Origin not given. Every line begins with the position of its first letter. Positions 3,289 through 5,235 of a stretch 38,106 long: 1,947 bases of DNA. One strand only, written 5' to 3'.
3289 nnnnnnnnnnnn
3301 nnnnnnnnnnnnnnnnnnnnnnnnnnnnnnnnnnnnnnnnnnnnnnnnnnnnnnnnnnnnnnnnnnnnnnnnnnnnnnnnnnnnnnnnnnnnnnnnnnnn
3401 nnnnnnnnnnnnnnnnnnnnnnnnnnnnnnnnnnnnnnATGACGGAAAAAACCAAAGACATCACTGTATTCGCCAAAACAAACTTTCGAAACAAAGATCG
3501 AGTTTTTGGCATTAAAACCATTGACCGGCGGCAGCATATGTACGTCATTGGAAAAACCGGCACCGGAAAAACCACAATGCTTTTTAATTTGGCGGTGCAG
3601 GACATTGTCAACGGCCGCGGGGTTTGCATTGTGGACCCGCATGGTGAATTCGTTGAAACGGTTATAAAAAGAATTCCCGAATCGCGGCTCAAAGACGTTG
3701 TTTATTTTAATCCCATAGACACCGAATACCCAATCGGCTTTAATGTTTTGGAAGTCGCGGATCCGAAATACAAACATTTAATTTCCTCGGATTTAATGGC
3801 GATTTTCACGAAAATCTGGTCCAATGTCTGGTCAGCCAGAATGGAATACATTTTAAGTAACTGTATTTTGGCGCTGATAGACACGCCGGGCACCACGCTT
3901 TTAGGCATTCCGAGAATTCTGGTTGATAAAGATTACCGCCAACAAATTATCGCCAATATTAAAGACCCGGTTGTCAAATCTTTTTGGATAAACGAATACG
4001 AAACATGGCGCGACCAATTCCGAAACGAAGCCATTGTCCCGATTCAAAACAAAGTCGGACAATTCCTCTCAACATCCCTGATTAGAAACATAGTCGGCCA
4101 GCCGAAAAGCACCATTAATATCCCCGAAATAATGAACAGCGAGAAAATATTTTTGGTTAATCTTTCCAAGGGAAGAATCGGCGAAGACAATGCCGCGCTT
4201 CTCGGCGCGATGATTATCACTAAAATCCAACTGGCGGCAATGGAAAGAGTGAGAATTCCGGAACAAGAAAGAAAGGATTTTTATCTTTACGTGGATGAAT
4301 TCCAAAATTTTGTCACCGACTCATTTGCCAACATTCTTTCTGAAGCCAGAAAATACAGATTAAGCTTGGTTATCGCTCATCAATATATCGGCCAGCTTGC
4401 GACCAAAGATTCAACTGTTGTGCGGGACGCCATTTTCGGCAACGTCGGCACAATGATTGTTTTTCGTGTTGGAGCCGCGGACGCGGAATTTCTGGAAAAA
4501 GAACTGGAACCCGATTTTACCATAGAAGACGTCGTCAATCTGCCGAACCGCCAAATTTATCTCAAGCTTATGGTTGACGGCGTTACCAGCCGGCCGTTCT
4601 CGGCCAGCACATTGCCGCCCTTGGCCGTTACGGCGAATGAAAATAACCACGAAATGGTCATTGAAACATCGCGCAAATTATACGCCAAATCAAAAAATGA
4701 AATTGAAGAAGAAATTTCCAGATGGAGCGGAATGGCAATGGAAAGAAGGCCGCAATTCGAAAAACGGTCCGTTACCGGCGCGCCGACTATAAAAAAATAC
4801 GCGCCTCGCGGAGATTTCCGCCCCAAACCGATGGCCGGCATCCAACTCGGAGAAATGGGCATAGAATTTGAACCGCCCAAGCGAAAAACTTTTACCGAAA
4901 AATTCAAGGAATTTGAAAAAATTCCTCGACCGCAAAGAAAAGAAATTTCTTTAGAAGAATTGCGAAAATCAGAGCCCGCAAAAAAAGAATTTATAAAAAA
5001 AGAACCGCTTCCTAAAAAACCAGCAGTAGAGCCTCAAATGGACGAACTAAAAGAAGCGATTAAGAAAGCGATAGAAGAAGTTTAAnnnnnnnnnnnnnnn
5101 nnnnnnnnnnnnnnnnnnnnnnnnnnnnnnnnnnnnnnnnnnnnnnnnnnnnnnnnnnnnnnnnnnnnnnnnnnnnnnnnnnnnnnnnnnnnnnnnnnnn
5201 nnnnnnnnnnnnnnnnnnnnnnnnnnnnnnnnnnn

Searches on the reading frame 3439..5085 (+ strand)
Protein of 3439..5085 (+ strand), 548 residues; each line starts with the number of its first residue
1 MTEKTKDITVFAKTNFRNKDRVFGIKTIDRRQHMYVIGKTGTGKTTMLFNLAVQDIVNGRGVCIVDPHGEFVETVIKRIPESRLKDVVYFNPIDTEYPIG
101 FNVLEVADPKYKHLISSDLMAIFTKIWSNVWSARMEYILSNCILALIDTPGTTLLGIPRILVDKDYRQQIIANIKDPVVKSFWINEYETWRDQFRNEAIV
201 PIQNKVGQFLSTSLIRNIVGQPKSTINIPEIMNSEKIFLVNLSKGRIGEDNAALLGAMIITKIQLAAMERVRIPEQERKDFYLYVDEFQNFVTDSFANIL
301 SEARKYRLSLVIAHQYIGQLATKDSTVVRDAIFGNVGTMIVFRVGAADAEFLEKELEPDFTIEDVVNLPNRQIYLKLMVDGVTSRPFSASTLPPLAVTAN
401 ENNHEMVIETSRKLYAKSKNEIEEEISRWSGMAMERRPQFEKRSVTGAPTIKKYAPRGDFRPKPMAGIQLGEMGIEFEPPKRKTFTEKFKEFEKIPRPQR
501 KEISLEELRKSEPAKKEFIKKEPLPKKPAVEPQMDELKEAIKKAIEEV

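Call 23: search_protein_families(library=pfam, proteins=[window:3439-5085:+], max_evalue=0.01)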
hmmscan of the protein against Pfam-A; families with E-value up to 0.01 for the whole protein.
window:3439-5085:+ (548 aa): 8 families
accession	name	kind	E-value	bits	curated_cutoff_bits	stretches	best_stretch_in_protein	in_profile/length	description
PF10412.15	TrwB_AAD_bind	-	2.7e-16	59.9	20.5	2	30-165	14-143/387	Type IV secretion-system coupling protein DNA-binding domain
PF12696.13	TraG-D_C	-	2.5e-07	31.1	22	1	282-353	3-73/126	TraM recognition site of TraD and TraG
PF02534.20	T4SS-DNA_transf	-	4.2e-07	29.6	20.1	1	10-109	31-119/468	Type IV secretory system Conjugative DNA transfer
PF01935.23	DUF87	-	1.1e-06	29.3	23.2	1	32-122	24-100/220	Helicase HerA, central domain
PF25199.1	nSTAND_NTPase5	-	0.00015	22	34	1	30-82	40-93/145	Novel STAND NTPase 5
PF13401.12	AAA_22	-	0.0012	19.6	27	0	30-55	4-29/130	AAA domain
PF24389.1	ORC-CDC6-like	-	0.0053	16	27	0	25-49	26-50/571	ORC-CDC6-like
PF00270.35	DEAD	-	0.0055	16.9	26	0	25-79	8-65/167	DEAD/DEAH box helicase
